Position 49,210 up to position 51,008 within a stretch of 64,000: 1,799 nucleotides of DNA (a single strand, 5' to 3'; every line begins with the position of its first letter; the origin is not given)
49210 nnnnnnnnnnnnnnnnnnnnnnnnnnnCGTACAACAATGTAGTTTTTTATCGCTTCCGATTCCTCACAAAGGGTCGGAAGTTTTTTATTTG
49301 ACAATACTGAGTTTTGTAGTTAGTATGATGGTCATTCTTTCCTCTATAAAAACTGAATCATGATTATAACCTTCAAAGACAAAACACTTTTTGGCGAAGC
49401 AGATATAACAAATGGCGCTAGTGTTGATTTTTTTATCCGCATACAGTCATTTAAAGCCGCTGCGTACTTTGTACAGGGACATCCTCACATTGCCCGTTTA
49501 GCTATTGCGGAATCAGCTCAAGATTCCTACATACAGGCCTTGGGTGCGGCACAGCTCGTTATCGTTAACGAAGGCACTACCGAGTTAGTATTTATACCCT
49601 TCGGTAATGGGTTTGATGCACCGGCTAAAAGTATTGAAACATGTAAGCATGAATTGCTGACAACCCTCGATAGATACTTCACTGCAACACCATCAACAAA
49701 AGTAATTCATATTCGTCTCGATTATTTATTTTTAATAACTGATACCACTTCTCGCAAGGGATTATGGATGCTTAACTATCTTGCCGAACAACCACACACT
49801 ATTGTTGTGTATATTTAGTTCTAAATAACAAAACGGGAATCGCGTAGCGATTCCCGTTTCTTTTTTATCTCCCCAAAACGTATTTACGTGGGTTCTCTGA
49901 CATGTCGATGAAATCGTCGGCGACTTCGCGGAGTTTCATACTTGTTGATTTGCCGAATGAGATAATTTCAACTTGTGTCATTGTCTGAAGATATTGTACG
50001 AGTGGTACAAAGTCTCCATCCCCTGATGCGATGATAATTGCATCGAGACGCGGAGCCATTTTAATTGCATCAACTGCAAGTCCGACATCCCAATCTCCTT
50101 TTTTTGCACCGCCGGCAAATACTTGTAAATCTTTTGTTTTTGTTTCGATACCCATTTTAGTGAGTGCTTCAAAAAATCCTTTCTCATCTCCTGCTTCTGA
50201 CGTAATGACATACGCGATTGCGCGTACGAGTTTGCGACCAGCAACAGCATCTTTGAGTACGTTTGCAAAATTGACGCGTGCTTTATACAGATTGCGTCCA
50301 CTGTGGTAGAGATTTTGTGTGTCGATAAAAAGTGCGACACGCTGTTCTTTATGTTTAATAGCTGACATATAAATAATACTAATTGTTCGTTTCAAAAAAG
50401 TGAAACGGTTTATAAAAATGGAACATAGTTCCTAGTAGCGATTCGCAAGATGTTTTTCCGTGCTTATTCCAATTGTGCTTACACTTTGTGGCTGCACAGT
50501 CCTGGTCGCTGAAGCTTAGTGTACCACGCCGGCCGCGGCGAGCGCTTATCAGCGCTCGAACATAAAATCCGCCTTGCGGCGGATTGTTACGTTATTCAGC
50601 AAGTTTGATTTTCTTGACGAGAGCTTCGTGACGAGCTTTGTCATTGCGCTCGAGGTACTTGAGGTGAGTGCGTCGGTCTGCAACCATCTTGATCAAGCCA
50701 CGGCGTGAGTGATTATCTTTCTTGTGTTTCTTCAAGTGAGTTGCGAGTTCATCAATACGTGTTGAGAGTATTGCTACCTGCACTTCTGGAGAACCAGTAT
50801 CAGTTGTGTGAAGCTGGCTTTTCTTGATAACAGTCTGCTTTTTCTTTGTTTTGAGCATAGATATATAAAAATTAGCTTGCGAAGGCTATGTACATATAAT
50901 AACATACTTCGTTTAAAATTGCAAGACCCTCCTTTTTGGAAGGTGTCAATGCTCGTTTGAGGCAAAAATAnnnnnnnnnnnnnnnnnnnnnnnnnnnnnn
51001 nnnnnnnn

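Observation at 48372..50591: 2.2 kb insertion between rpsO and pnp with a higher-GC two-gene cassette and an NYN nuclease gene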

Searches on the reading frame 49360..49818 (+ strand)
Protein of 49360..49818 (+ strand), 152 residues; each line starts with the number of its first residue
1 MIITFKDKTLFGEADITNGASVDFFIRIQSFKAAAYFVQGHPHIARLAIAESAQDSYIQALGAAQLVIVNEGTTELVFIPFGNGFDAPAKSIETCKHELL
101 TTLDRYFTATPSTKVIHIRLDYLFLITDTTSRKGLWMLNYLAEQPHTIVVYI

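Call 4: search_protein_families(library=pfam, proteins=[window:49360-49818:+], max_evalue=1)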
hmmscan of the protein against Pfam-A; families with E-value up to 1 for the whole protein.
window:49360-49818:+ (152 aa): 1 family
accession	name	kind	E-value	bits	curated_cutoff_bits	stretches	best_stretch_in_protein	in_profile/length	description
PF21748.3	UPF0150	-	0.1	13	27.3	1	57-106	2-52/64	UPF0150-like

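Call 8: search_protein_families(library=phrogs, proteins=[window:49360-49818:+], max_evalue=1)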
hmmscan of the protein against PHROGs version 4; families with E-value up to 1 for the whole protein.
window:49360-49818:+ (152 aa): 0 families

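Call 11: find_homologous_proteins(query=window:49360-49818:+, max_evalue=0.01)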
Query window:49360-49818:+ (152 aa): 4 proteins with E <= 0.01 among 19 candidates.
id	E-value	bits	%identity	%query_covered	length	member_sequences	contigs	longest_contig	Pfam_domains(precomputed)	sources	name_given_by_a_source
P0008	1.0e-94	332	100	100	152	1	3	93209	-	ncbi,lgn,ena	-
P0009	1.6e-42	163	49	100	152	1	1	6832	-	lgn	-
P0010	5.1e-36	142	49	100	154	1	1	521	-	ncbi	-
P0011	6.5e-35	138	45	100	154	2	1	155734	-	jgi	jgi:hypothetical protein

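Call 44: search_protein_families(library=padloc, proteins=[window:49360-49818:+], max_evalue=1)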
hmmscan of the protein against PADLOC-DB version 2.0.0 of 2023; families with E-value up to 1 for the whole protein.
window:49360-49818:+ (152 aa): 0 families

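Call 45: search_protein_families(library=ncbifam, proteins=[window:49360-49818:+], max_evalue=1)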
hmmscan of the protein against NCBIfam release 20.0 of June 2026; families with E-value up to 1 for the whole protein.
window:49360-49818:+ (152 aa): 0 families

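Call 46: search_solved_structures(query=A2, max_evalue=10)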
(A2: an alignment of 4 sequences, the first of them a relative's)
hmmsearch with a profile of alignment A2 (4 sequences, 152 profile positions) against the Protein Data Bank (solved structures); distinct sequences matched with E-value up to 10: 2.
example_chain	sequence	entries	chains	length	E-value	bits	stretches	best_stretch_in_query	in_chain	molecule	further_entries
3usw_A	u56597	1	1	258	0.66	13.2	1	20-63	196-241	Flagellar motor switch protein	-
3usy_A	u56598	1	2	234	1.1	12.5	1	20-63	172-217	Flagellar motor switch protein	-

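Call 66: search_dna_similar(query=window:49360-49818:+, collection=phages, mode=protein, max_evalue=0.01)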
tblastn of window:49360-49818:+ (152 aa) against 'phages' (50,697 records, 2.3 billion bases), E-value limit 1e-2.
No match.

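Call 68: search_dna_similar(query=window:49360-49818:+, collection=plasmids, mode=protein, max_evalue=0.01)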
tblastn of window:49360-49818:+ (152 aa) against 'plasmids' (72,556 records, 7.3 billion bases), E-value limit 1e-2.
No match.

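Call 71: find_related_loci(query=A2, collection=viral_contigs, flank=6000)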
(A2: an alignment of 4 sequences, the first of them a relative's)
Query A2 (152 aa) in viral_contigs; peptide patterns used: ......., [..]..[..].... (x = any residue, [..] = any of these).
47 stretches matched a pattern, but none encodes a relative of the query by tblastn (E <= 1e-3).

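Call 72: find_related_loci(query=A2, collection=metagenome_contigs, flank=6000)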
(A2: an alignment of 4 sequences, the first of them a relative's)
Query A2 (152 aa) in metagenome_contigs; peptide patterns used: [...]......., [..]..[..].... (x = any residue, [..] = any of these).
374 stretches matched a pattern, but none encodes a relative of the query by tblastn (E <= 1e-3).

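Call 87: search_protein_families(library=pfam, alignment_id=A2, max_evalue=10)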
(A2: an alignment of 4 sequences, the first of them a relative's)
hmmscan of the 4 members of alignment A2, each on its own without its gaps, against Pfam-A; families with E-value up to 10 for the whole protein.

A. member 1, P0008 (152 aa): 1 family
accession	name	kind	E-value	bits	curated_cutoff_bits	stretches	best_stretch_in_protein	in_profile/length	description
PF21748.3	UPF0150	-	0.1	13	27.3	1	57-106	2-52/64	UPF0150-like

B. families by the number of members that match (of 4 scanned): 3 families
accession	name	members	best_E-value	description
PF17958.7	EF-hand_13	2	0.045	EF-hand domain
PF21748.3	UPF0150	1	0.1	UPF0150-like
PF05380.18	Peptidase_A17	1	0.13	Pao retrotransposon peptidase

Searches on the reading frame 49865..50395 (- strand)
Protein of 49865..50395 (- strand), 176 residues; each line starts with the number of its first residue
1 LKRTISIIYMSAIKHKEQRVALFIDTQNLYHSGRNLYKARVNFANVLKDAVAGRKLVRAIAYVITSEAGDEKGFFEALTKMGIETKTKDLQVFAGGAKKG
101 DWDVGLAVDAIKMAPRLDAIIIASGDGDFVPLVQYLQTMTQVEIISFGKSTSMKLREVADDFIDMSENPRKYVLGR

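Call 4: search_protein_families(library=pfam, proteins=[window:49865-50395:-], max_evalue=1)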
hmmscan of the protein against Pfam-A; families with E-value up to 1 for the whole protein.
window:49865-50395:- (176 aa): 2 families
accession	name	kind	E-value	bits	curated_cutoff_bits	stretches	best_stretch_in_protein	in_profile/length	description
PF01936.24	NYN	-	7.9e-34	117.7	24.2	1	19-165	1-144/145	NYN domain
PF17144.9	Ribosomal_L5e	-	0.12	12.9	27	1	45-108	100-160/163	Ribosomal large subunit proteins 60S L5, and 50S L18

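Call 8: search_protein_families(library=phrogs, proteins=[window:49865-50395:-], max_evalue=1)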
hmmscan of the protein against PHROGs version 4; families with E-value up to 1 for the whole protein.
window:49865-50395:- (176 aa): 3 families
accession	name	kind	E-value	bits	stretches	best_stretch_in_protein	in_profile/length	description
phrog_37744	-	unknown function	0.00082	19.9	1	84-164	60-142/248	-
phrog_5783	-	unknown function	0.025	15.1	1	97-135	151-189/246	-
phrog_1228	-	tail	0.29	11.4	0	60-86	81-107/193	tail protein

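Call 39: list_cluster_members(proteins=[P0001, P0008, P0010, window:49865-50368:-])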
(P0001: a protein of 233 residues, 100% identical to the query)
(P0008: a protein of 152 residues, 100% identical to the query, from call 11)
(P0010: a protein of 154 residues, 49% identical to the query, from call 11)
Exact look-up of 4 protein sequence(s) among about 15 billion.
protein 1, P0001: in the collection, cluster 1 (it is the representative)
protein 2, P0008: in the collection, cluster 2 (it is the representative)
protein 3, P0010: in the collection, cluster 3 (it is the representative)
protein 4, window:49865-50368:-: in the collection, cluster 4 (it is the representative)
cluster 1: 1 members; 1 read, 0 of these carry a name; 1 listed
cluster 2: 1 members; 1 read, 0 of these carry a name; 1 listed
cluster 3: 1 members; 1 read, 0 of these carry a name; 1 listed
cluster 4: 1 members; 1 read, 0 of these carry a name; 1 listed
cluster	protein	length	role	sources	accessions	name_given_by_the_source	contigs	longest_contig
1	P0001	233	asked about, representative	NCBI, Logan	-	-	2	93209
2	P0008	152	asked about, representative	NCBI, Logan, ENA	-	-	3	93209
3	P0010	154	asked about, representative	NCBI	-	-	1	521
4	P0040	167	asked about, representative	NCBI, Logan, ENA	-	-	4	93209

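Call 44: search_protein_families(library=padloc, proteins=[window:49865-50368:-], max_evalue=1)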
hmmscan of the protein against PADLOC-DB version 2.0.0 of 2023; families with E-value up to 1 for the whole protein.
window:49865-50368:- (167 aa): 2 families
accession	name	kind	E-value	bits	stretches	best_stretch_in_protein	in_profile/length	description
PDLC01154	NYN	-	4.6e-12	43.9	1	91-157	229-296/310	"LabA-like protein, NYN family nuclease"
PDLC04163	HEC-09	-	0.00027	18.7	1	94-158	107-176/203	-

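Call 45: search_protein_families(library=ncbifam, proteins=[window:49865-50368:-], max_evalue=1)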
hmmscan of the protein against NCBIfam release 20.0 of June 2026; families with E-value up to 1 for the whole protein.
window:49865-50368:- (167 aa): 1 family
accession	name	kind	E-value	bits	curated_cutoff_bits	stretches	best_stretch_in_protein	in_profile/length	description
TIGR00288.1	TIGR00288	hypoth_equivalog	1.5e-05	24.9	178.45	1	83-159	79-158/160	TIGR00288 family NYN domain-containing protein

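Call 91: search_solved_structures(query=window:49865-50368:-, max_evalue=0.01, show_alignments=1)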
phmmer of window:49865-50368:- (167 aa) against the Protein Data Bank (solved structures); distinct sequences matched with E-value up to 0.01: 1.
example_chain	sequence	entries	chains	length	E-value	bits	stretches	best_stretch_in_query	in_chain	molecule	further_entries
2qip_A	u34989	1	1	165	6.8e-25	91.1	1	6-157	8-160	Protein of unknown function VPA0982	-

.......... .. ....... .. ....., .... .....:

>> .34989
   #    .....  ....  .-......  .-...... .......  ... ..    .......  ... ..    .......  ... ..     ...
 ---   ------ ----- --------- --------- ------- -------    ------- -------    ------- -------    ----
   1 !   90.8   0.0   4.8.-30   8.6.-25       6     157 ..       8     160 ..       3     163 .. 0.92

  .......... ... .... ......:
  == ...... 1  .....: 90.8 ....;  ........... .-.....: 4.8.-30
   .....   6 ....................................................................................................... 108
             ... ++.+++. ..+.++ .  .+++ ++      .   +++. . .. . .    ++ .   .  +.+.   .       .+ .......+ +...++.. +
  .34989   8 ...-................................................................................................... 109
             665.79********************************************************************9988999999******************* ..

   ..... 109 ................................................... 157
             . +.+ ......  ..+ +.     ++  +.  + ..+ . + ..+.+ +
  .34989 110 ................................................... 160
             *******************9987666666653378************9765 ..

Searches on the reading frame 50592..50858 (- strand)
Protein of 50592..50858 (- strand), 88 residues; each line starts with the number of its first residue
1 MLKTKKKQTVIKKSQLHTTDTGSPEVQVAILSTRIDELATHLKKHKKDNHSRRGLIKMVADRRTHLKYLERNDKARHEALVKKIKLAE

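Call 4: search_protein_families(library=pfam, proteins=[window:50592-50858:-], max_evalue=1)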
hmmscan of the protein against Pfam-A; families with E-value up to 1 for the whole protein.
window:50592-50858:- (88 aa): 2 families
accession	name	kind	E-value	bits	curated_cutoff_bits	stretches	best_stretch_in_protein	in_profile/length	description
PF00312.27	Ribosomal_S15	-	1.5e-29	102.4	31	1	7-86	1-80/81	Ribosomal protein S15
PF14912.11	THEG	-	0.12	13.2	27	1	24-53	5-33/58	Testicular haploid expressed repeat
